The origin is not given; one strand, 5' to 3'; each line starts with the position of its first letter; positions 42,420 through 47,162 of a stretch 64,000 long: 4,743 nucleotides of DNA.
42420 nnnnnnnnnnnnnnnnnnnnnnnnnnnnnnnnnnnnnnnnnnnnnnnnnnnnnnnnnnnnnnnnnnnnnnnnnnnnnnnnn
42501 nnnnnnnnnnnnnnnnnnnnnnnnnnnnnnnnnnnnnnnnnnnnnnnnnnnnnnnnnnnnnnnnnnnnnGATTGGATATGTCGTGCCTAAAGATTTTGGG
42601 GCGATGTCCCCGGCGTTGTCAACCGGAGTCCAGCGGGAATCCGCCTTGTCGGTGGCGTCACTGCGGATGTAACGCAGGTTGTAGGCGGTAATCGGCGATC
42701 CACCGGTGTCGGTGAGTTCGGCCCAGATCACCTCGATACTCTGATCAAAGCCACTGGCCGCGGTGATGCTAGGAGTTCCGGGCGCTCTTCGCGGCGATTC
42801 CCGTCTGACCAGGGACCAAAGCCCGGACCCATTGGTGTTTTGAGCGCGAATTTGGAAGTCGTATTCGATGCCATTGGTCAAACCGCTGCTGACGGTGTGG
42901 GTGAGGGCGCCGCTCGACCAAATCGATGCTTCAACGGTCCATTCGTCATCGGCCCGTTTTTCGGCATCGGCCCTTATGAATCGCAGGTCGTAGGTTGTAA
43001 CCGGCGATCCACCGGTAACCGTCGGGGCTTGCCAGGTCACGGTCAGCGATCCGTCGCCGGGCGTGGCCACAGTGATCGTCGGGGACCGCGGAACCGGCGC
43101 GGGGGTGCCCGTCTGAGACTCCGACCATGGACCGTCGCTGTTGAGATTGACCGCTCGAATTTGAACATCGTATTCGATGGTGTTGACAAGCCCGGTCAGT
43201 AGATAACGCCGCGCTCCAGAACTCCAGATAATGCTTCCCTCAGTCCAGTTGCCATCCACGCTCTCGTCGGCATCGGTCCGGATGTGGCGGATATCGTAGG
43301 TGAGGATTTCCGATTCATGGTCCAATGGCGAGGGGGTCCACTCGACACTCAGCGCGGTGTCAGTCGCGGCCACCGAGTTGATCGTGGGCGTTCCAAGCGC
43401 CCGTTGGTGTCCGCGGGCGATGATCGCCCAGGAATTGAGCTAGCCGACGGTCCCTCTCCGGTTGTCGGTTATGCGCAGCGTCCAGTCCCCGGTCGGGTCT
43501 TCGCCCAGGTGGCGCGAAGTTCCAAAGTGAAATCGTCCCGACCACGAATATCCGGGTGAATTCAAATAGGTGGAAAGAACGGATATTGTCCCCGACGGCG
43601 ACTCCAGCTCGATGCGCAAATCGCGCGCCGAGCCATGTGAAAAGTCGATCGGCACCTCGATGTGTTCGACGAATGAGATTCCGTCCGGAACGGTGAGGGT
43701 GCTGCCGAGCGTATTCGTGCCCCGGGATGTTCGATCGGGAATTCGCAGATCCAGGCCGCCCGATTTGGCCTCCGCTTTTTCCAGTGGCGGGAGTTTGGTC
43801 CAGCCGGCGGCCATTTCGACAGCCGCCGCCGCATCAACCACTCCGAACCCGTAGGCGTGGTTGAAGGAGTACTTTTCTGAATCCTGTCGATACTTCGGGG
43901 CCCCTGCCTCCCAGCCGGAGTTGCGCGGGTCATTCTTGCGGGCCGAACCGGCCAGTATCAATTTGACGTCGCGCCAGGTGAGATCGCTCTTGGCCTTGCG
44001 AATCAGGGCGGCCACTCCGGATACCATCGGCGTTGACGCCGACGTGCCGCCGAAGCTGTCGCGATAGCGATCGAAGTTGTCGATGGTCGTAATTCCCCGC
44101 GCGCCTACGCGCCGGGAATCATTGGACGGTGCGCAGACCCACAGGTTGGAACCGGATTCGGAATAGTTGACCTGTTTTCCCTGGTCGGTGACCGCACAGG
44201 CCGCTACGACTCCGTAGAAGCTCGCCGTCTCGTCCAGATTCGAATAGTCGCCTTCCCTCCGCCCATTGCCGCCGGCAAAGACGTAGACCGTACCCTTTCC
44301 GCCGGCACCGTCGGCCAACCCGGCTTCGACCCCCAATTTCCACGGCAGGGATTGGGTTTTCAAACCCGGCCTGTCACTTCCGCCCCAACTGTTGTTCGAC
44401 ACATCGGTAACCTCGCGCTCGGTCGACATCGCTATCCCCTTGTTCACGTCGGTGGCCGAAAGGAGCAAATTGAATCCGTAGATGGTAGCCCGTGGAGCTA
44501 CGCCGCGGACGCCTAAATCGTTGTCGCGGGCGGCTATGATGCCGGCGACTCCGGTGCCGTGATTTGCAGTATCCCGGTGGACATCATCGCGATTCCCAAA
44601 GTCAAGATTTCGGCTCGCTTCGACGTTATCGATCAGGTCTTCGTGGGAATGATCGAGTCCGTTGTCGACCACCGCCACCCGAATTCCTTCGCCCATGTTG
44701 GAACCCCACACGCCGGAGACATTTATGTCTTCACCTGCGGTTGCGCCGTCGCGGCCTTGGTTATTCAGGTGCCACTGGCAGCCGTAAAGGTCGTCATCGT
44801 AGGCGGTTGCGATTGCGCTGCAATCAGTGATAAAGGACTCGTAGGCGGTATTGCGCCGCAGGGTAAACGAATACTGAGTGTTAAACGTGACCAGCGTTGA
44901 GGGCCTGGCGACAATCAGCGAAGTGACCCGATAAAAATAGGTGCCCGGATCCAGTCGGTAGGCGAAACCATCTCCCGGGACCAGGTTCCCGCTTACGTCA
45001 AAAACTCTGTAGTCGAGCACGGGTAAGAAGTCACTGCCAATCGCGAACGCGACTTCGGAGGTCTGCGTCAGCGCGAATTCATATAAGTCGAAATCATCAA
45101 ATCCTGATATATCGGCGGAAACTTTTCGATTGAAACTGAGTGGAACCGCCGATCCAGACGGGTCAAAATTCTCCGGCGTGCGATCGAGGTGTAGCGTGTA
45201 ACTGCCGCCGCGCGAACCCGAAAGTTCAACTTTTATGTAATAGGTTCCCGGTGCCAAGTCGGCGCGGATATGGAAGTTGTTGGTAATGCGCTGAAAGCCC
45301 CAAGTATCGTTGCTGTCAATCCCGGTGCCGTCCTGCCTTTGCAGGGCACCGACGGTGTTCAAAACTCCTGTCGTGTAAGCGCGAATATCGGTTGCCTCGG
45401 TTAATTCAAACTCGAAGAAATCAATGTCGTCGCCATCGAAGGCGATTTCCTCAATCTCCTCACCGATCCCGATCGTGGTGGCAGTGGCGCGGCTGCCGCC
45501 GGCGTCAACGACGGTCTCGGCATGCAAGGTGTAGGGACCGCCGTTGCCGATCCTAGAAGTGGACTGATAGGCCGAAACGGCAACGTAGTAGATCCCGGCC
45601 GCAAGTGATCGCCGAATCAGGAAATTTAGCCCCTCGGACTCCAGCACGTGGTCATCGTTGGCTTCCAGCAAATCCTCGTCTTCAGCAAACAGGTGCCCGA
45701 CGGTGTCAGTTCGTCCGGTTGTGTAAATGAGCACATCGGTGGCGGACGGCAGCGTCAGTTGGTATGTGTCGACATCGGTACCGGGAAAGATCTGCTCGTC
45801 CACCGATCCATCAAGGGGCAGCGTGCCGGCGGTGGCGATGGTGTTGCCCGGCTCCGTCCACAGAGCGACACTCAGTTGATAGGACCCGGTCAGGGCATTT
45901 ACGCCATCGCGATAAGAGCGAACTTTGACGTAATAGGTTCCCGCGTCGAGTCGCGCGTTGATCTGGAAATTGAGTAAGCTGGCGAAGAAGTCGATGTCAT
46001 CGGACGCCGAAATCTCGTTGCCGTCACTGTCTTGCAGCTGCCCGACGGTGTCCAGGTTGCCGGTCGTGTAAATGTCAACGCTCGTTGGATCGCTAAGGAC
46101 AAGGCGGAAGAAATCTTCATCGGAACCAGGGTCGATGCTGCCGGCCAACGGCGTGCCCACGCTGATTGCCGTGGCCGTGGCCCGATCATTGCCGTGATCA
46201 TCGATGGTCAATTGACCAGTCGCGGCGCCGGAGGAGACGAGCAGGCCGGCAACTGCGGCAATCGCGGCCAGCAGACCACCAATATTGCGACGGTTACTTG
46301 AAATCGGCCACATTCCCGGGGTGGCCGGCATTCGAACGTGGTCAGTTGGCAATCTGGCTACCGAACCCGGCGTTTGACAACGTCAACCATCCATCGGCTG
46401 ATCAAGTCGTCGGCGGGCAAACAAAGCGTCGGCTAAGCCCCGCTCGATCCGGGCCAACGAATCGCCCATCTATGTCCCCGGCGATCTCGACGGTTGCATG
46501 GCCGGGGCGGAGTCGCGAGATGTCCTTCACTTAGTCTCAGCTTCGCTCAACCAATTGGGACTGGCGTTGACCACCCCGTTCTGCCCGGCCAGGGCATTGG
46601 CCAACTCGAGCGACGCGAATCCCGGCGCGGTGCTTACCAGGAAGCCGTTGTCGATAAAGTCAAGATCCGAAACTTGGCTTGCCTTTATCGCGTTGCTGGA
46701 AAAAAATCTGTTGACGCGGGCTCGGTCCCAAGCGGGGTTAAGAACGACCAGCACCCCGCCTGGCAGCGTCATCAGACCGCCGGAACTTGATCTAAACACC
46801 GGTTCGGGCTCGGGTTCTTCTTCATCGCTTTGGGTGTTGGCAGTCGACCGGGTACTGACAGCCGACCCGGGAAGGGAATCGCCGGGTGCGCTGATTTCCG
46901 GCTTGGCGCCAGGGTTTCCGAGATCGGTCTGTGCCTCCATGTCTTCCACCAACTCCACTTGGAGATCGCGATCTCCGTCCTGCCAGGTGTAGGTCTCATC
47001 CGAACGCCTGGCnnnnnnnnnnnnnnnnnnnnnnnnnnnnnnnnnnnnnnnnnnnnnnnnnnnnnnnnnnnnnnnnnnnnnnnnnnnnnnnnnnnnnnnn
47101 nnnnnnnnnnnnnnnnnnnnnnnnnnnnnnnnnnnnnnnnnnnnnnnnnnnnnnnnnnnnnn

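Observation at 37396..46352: Roughly 2,950-residue surface subtilase with ~18 FN3 repeats and LGFP-like anchor, broken by one in-frame TAG and one frameshift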

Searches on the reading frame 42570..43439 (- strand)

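Call 10: search_protein_families(library=pfam, proteins=[window:42570-43439:-], max_evalue=0.01)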
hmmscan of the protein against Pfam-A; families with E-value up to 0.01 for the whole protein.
window:42570-43439:- (290 aa): 4 families
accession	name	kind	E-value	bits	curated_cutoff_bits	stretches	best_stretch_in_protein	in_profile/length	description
PF00041.27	fn3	-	4.2e-25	88.2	25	2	122-210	6-79/84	Fibronectin type III domain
PF16656.11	Pur_ac_phosph_N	-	3.4e-08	34.4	30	1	117-209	1-86/93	Purple acid Phosphatase, N-terminal domain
PF25059.1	FN3_DSCAM-DSCAML_C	-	1.1e-05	26.1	39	0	143-205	16-70/89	DSCAM/DSCAML C-terminal Fn3-like domain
PF10342.15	Kre9_KNH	-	0.00015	22.9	24.6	1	123-203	6-81/94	Kre9/KNH-like N-terminal Ig-like domain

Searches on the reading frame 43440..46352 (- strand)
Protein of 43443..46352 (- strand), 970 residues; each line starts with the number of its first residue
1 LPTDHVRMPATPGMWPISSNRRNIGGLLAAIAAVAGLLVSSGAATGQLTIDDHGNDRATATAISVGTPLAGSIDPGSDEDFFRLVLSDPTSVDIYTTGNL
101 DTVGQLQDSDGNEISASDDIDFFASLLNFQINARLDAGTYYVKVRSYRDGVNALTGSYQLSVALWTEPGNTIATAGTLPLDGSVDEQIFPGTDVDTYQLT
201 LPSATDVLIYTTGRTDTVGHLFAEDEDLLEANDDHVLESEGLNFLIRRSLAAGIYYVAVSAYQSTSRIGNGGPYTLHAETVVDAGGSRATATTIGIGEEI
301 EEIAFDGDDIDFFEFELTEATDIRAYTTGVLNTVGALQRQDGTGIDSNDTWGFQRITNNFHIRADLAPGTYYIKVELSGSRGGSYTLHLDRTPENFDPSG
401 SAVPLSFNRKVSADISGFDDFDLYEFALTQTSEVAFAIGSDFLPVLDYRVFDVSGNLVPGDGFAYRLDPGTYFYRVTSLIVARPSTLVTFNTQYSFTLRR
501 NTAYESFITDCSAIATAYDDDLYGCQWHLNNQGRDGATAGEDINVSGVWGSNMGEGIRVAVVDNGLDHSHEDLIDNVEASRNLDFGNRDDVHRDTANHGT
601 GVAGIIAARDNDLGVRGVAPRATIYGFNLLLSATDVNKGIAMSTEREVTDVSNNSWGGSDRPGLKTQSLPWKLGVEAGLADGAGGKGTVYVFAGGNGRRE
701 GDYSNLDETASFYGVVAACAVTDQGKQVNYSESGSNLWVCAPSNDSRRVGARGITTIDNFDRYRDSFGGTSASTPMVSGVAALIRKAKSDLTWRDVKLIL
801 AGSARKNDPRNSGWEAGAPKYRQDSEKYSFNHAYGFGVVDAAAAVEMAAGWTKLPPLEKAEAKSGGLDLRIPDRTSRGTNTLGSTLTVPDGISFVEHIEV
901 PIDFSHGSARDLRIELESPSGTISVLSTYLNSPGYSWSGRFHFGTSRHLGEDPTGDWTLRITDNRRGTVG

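Call 10: search_protein_families(library=pfam, proteins=[window:43443-46352:-], max_evalue=0.01)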
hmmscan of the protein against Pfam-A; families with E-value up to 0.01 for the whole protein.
window:43443-46352:- (970 aa): 5 families
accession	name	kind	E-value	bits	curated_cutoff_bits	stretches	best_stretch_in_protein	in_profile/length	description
PF00082.27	Peptidase_S8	-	2.2e-39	135.9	21.8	1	554-837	1-288/288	Subtilase family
PF04151.21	PPC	-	3.4e-16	60.3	25.9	3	78-146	1-70/70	Bacterial pre-peptidase C-terminal domain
PF01483.27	P_proprotein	-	1.1e-13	51.5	21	1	895-969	1-76/86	Proprotein convertase P-domain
PF14734.12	DUF4469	-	0.0018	18.6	22.6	0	125-146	64-85/101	Domain of unknown function (DUF4469) with IG-like fold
PF08884.16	Flagellin_D3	-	0.0031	18.3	24.2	0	136-163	34-61/91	Flagellin D3 domain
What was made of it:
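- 44770..46208 (-): Four PPC (pre-peptidase C-terminal type) beta-sandwich domains: three canonical and one divergent. Pfam PF04151, 3 stretches, E 3.4e-16 (call 10).
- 43842..44693 (-): Peptidase S8 catalytic domain, with Asp 44664-6, His 44559-61, oxyanion Asn 44391-3 and Ser 44040-2. Pfam PF00082, profile 1-288/288, E 2e-39 (call 10).
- On Peptidase S8 (subtilases), kexin-like subfamily S8B: Full-length Pfam PF00082 match, 1-288/288 (call 10). PF01483 at E 1e-13 in the window, cut at profile position 76/86 by the TAG (call 10).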

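Call 11: find_encoding_contigs(protein=window:43440-46331:-, flank=10000, max_places=6)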
Protein window:43440-46331:- (963 aa): no gene with exactly this product is on record in the collection.

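Call 66: search_protein_families(library=ncbifam, proteins=[window:43443-46313:-], max_evalue=0.01)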
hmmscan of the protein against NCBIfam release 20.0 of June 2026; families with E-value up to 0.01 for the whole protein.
window:43443-46313:- (957 aa): 4 families
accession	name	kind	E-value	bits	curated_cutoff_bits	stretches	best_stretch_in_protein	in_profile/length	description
TIGR03921.1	T7SS_mycosin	equivalog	2.2e-34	119.2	278.75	1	531-848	2-301/353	type VII secretion-associated serine protease mycosin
NF033595.1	denti_PrtP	equivalog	6e-14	51.6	300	1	683-834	376-504/606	dentilisin complex serine proteinase subunit PrtP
NF038127.1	FDP_fam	subfamily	2.1e-10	41.2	29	1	178-253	15-112/150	DVUA0089 family protein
TIGR04183.1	Por_Secre_tail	domain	0.00021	21.2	23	0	434-465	22-60/72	T9SS type A sorting domain-containing protein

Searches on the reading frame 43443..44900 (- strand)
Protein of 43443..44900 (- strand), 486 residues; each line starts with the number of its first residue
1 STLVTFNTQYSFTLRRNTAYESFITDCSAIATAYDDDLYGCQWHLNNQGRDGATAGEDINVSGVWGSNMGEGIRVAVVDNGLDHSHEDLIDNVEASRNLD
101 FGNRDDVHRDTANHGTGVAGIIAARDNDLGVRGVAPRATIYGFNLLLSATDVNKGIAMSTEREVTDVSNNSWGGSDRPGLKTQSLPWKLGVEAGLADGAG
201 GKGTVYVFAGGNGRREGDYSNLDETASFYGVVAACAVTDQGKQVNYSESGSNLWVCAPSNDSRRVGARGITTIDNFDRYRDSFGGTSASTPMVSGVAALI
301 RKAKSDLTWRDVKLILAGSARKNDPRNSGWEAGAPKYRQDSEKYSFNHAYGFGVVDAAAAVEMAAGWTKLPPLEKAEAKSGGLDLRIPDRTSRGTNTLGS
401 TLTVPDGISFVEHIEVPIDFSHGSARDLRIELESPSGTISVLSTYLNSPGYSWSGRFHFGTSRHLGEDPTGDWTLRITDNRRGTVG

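Call 13: find_related_loci(query=window:43443-44900:-, collection=genome_contigs, flank=10000)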
Query window:43443-44900:- (486 aa) in genome_contigs; peptide patterns used: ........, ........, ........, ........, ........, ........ (x = any residue, [..] = any of these).
75 stretches matched a pattern; 12 encode a relative of the query (tblastn E <= 1e-3); 12 distinct loci.
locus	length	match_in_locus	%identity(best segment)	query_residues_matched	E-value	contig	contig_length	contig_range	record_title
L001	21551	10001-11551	46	9-485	3e-133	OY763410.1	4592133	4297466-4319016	MAG: Dehalococcoidia bacterium isolate 8eeee495-67cd-41f6-86a6-ff8f0dc0d692 genome assembly, chromosome: 1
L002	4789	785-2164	36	35-486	9e-65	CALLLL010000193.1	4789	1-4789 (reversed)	MAG: uncultured bacterium isolate S4_Bin_METABAT__100_1 genome assembly, contig: c_000001069970, whole genome shotgun se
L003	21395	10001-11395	35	35-486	5e-61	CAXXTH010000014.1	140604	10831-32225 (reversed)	MAG: Candidatus Hydrogenedentota bacterium isolate 9b89ec8d-082b-4b84-8410-e46c42bccd54 genome assembly, contig: contig_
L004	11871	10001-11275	35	43-486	7e-55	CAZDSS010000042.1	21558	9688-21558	MAG TPA_asm: uncultured Sphingomonadales bacterium isolate SRP268622_co1_314 genome assembly, contig: NODE_5152_length_2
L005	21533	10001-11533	31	42-479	3e-47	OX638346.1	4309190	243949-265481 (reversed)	MAG: uncultured Pseudomonadales bacterium isolate d827bc71-510b-42c7-8643-a16607f70ddf genome assembly, chromosome: 1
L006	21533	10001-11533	32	42-479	1e-41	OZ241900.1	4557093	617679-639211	MAG: Candidatus Azotimanducaceae bacterium isolate 6709ce91-7ab9-400f-b60a-8ddaec63a3c8 genome assembly, chromosome: 1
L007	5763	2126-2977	28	114-362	3e-13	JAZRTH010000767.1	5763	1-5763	MAG: Thermoguttaceae bacterium isolate T1900045343_YK20190033.MAGScoT_cleanbin_000051 SGB_6678_k141_2332070, whole genom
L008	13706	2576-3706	25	59-362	1e-12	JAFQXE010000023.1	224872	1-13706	MAG: Thermoguttaceae bacterium isolate RGIG2232 Goat_Duodenum-1__c533, whole genome shotgun sequence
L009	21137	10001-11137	25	57-362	6e-12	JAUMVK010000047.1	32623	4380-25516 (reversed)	MAG: Thermoguttaceae bacterium isolate S12M_St_32 NODE_641_length_32623_cov_33.211435, whole genome shotgun sequence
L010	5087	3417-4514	24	70-362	3e-11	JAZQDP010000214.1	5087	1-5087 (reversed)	MAG: Thermoguttaceae bacterium isolate T1900044636_TS20190102.MAGScoT_cleanbin_000039 SGB_1152_k141_196880, whole genome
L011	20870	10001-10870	25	110-362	2e-10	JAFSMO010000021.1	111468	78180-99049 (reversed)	MAG: Thermoguttaceae bacterium isolate RGIG3279 Goat_Reticulum-4__c122448, whole genome shotgun sequence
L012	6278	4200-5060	24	113-362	6e-7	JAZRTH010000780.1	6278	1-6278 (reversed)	MAG: Thermoguttaceae bacterium isolate T1900045343_YK20190033.MAGScoT_cleanbin_000051 SGB_6678_k141_3060103, whole genom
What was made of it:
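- Tried and rejected: The GTDB genome scan gave only distant homologues, at best 46% (call 13).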

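Call 67: search_solved_structures(query=window:43443-44900:-, max_evalue=0.00001)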
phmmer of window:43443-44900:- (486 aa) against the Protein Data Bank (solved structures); distinct sequences matched with E-value up to 0.00001: 103 (the best 60 are shown).
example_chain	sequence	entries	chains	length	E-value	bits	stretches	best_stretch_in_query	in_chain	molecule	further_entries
4z2a_A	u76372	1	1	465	1.2e-44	156.4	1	43-480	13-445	Furin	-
7lcu_A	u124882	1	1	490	1.3e-44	156.3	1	42-480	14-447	Furin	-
6yd3_A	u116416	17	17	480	4.2e-44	154.6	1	42-480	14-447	Furin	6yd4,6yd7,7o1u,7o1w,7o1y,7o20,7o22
4omc_A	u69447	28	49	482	4.3e-44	154.5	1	42-480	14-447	Furin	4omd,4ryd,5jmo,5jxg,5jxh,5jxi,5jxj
1p8j_A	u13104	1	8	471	5.3e-44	154.2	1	42-480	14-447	Furin precursor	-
1ot5_A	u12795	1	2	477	1.3e-43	153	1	34-482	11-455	Kexin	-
1r64_A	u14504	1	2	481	1.3e-43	152.9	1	34-482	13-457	Kexin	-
2id4_A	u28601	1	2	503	1.4e-43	152.8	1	34-482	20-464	Kexin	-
3hjr_A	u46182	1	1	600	8.1e-37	130.5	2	38-260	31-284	Extracellular serine protease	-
3wqb_A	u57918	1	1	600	1.9e-36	129.3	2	38-260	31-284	Extracellular serine protease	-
8ehe_A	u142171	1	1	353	1.1e-24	90.5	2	151-322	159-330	Mirolase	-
1mee_A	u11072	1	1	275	4.6e-18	68.7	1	69-311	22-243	MESENTERICOPEPTIDASE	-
3vyv_A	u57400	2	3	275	8.3e-18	67.9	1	69-311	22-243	Subtilisin NAT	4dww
5gl8_A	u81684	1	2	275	1.1e-17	67.5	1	69-311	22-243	Subtilisin NAT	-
6o44_A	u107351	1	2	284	1.8e-17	66.8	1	69-311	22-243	Nattokinase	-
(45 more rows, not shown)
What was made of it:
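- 43842..44693 (-): Best PDB matches are furin and kexin, E 1e-44 (call 67).
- On Peptidase S8 (subtilases), kexin-like subfamily S8B: Furin and kexin align over both domains (call 67).
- Closest known: Kexin/furin-type proprotein convertases. Same: Furin and kexin are the best PDB sequence matches over both domains (E about 1e-44), and ASP is next (call 67).
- Furin and kexin are the best PDB matches over the catalytic plus P-domain region (call 67).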

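Call 76: search_protein_families(library=pfam, proteins=[L001:7048-7881:+], max_evalue=10)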
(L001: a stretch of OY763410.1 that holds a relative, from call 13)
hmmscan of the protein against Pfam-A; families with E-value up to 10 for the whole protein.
L001:7048-7881:+ (278 aa): 0 families
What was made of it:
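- Closest known: Kexin/furin-type proprotein convertases. Different: The neighbouring gene lies upstream and shows no detectable similarity to anything named (call 76).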

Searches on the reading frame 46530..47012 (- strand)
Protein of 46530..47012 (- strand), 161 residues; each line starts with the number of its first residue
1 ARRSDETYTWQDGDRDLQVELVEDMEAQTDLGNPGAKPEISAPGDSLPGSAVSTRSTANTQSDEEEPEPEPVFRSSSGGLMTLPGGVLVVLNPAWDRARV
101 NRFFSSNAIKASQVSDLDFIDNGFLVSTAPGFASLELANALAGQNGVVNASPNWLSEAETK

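Call 88: predict_structure(protein=window:46530-47012:-)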
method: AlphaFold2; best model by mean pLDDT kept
length: 161 residues; sequences in the alignment: 1
mean_pLDDT: 48.3   pTM: 0.36
mean pLDDT of the five models: 48.3, 44.9, 44.3, 42.6, 38.6
residues with pLDDT >= 90: 0; 70-90: 26; 50-70: 42; < 50: 93
segments of 3 or more residues with pLDDT < 50: 1-12, 14-61, 65-84, 150-161
pLDDT, mean of each block of 10 residues (from residue 1): 35 37 37 35 33 33 42 29 49 71 74 73 70 63 58 35 31
secondary structure, 60 per line:
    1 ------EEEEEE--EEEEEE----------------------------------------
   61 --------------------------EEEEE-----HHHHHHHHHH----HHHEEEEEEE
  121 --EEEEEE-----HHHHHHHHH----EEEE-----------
elements in order: E7-12 E15-20 E87-91 H97-106 E114-120 E123-128 H134-142 E147-150
